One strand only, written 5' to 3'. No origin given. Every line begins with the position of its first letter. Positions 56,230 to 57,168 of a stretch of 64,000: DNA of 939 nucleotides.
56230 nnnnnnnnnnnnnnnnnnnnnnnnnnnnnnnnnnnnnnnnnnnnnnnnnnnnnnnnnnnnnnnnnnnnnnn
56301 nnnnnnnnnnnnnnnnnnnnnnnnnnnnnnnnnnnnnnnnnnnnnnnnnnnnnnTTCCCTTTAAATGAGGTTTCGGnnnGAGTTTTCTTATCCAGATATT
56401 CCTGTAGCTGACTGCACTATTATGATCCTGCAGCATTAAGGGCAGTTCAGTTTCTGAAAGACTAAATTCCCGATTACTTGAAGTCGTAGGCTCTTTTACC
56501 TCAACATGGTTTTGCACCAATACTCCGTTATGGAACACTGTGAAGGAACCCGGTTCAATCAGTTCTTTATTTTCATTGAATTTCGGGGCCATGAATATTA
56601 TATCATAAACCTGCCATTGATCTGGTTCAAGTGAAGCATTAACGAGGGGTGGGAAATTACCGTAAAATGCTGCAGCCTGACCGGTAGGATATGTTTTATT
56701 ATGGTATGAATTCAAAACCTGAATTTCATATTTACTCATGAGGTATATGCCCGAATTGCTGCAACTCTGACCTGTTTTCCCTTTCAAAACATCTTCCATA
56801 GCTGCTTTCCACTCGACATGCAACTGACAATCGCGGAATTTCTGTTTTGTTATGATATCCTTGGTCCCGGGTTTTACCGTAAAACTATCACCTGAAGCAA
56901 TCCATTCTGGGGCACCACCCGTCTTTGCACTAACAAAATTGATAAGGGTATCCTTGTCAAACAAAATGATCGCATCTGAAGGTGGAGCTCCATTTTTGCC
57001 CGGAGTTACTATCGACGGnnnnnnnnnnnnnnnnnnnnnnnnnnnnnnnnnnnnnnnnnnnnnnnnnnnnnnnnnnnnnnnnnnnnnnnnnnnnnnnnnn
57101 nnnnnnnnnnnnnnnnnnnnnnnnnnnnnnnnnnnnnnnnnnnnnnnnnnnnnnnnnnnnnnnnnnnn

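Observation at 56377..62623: TAT-exported Gfo/Idh/MocA oxidoreductase + GH127-like + esterase/DUF1080 fusion: candidate oxidative (3-keto) glycoside cleavage operon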

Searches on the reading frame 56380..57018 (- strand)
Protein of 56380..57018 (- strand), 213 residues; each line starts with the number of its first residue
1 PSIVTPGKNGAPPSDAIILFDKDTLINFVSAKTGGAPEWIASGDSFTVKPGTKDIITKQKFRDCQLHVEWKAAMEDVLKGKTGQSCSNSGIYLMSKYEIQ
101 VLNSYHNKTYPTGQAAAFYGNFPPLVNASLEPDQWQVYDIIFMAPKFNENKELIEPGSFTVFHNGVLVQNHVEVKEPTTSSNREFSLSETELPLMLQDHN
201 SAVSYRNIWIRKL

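Call 23: search_solved_structures(query=window:56380-57018:-, max_evalue=1, show_alignments=5)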
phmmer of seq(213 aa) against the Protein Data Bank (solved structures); distinct sequences matched with E-value up to 1: 2.
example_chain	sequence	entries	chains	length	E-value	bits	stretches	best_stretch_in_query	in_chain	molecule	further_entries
4qhz_A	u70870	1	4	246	2.1e-43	151.6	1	1-213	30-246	putative glycosyl hydrolase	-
5d4t_A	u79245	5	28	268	0.89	12.3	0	53-124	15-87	Uncharacterized protein MJ0489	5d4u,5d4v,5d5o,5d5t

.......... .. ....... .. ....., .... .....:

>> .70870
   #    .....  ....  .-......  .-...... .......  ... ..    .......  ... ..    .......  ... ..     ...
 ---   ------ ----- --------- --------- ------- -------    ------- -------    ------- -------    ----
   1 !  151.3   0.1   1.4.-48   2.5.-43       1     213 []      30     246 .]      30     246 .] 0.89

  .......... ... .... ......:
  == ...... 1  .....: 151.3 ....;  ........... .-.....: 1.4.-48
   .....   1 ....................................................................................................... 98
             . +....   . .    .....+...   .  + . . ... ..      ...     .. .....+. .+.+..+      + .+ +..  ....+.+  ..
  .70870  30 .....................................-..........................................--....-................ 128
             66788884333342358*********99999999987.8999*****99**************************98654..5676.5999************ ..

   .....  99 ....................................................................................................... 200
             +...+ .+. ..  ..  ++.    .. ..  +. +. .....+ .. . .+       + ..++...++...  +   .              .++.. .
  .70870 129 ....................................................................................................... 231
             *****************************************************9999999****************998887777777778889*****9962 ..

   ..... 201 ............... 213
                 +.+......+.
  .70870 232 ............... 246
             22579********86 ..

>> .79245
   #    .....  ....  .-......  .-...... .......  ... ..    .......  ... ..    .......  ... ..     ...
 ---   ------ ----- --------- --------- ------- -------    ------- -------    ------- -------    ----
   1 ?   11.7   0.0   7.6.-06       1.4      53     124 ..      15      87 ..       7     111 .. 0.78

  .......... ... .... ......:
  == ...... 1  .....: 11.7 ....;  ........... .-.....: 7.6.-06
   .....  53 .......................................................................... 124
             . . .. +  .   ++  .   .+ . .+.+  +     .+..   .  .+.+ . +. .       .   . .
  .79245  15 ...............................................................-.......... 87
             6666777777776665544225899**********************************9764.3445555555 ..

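Call 44: search_solved_structures(query=A2, max_evalue=1, show_alignments=5)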
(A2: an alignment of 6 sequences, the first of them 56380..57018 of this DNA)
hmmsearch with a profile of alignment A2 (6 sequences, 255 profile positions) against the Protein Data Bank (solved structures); distinct sequences matched with E-value up to 1: 16.
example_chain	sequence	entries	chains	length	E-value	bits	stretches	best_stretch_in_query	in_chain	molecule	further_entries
4qhz_A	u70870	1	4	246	4.4e-62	213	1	54-254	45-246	putative glycosyl hydrolase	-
3s5q_A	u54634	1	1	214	1.7e-06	30.8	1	76-253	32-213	Putative glycosylhydrolase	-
3hbk_A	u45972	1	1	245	2.6e-05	26.9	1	229-254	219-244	putative glycosyl hydrolase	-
4jqt_A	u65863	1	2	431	0.00016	24.4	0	225-254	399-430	putative glycosyl hydrolase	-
3h3l_A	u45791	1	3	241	0.00032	23.4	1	59-254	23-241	PUTATIVE SUGAR HYDROLASE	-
4hxc_A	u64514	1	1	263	0.00091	21.9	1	60-253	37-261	putative glycosyl hydrolase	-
3nmb_A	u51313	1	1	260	0.0014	21.3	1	60-253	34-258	putative sugar hydrolase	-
3osd_A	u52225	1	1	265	0.0026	20.4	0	58-134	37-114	putative glycosyl hydrolase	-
8tda_A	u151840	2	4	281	0.0035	20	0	58-134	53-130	Probable secreted glycosyl hydrolase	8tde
8rr2_A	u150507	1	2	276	0.0037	19.9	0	58-134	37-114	3-keto-disaccharide hydrolase domain-containing protein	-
8v31_A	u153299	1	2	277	0.005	19.4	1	60-137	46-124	Glycosyl hydrolase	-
3u1x_A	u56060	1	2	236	0.0058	19.2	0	56-118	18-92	putative glycosyl hydrolase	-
3imm_A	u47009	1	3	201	0.008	18.8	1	94-182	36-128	Putative secreted glycosylhydrolase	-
9fbe_B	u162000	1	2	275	0.028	17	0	58-134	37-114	Probable secreted glycosyl hydrolase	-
7qof_j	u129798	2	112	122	0.04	16.5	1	50-99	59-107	Head fiber trimer protein gp21 | Head fiber dimer protein gp29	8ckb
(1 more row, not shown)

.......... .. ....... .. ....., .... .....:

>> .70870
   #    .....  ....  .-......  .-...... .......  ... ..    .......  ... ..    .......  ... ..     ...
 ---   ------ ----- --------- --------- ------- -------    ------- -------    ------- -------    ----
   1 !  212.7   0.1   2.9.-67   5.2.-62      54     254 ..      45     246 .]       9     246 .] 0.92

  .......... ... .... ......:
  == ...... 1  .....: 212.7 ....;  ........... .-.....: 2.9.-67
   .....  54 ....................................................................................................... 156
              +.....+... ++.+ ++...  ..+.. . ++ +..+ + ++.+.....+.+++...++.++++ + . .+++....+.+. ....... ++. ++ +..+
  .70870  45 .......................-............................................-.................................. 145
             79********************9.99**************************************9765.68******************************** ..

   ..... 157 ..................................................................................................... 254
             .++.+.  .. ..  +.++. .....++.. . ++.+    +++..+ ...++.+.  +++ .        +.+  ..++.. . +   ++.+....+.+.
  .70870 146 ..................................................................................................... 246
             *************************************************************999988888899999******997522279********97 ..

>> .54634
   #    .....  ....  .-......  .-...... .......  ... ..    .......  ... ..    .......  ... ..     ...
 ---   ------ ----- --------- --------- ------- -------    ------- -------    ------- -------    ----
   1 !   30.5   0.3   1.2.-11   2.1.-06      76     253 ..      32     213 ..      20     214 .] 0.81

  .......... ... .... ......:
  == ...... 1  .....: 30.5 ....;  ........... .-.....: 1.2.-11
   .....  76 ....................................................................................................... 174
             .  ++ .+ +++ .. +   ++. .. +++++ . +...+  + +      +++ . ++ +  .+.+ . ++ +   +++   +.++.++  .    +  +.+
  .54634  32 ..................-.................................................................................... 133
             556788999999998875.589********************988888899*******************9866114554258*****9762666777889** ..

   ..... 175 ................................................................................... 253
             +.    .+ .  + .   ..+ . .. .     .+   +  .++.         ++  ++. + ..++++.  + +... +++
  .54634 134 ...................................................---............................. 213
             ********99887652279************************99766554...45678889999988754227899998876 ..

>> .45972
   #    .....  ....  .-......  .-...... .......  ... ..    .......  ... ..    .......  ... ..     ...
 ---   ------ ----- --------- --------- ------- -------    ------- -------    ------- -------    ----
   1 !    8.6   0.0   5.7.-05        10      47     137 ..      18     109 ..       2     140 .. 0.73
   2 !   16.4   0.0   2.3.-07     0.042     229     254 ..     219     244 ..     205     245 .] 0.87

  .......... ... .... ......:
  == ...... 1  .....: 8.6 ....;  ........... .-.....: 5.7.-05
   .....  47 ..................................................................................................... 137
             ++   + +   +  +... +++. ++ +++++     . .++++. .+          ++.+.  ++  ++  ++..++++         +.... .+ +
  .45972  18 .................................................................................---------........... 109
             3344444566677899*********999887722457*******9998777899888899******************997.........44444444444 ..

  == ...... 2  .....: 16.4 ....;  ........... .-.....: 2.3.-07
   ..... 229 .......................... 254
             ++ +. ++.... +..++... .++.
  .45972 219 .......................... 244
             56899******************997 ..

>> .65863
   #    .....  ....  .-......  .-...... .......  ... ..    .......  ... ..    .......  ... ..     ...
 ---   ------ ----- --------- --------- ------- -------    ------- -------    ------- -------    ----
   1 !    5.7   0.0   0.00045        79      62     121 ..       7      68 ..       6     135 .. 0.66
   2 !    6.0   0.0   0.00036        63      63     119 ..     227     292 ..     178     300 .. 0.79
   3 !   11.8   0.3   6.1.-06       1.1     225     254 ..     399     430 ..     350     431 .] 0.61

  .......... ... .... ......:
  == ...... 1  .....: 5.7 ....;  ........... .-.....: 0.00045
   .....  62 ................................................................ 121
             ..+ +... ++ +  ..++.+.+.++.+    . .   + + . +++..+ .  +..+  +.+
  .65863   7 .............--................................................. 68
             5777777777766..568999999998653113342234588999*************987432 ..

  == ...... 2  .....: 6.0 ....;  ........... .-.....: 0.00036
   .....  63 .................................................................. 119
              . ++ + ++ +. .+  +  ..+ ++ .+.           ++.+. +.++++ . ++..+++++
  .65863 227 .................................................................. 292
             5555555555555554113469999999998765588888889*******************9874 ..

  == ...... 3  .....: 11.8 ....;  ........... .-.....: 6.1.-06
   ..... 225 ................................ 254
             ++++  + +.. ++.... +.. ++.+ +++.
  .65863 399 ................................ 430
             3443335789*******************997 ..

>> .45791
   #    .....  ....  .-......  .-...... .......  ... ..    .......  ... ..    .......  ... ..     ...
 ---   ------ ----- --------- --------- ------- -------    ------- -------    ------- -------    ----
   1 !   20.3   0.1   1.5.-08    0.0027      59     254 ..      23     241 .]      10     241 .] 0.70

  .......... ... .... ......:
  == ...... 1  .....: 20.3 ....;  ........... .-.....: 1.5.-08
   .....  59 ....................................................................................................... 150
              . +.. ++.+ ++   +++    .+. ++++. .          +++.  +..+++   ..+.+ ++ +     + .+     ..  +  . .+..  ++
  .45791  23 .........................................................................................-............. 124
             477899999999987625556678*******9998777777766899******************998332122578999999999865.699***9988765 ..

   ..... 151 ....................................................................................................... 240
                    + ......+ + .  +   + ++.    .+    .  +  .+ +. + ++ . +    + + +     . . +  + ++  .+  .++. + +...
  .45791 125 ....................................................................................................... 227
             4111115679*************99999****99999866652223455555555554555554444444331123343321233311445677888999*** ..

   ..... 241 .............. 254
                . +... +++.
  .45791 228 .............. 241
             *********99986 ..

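Call 57: find_related_loci(query=A2, collection=metagenome_contigs, flank=10000)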
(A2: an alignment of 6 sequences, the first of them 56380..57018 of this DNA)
Query A2 (213 aa) in metagenome_contigs; peptide patterns used: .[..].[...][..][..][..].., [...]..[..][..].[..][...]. (x = any residue, [..] = any of these).
600 stretches matched a pattern (row limit reached: there are more); 590 encode a relative of the query (tblastn E <= 1e-3); the best 80 are kept; 80 distinct loci.
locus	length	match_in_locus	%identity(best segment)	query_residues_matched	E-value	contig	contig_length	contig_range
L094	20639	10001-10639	62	1-213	1e-88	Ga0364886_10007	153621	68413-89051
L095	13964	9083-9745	57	1-213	3e-82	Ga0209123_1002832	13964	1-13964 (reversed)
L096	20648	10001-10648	50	1-213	3e-66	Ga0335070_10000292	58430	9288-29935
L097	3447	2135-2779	50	1-213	3e-66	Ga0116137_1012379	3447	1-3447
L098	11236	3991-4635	50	1-213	4e-66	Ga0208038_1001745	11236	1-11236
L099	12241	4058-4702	51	1-213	5e-66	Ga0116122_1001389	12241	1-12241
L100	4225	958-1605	50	1-213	4e-66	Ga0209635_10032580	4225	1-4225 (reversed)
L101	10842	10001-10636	51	1-213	2e-65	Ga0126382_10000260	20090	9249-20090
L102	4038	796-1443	50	1-213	4e-65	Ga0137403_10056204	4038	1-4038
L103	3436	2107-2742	51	1-213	6e-65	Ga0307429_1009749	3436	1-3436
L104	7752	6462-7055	51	13-213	7e-65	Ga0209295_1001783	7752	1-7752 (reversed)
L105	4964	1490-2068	54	14-213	1e-64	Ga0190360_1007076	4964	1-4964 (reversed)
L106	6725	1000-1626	52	1-213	5e-64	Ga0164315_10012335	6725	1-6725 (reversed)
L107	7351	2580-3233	50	1-213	4e-64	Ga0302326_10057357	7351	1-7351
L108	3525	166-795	49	1-213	2e-63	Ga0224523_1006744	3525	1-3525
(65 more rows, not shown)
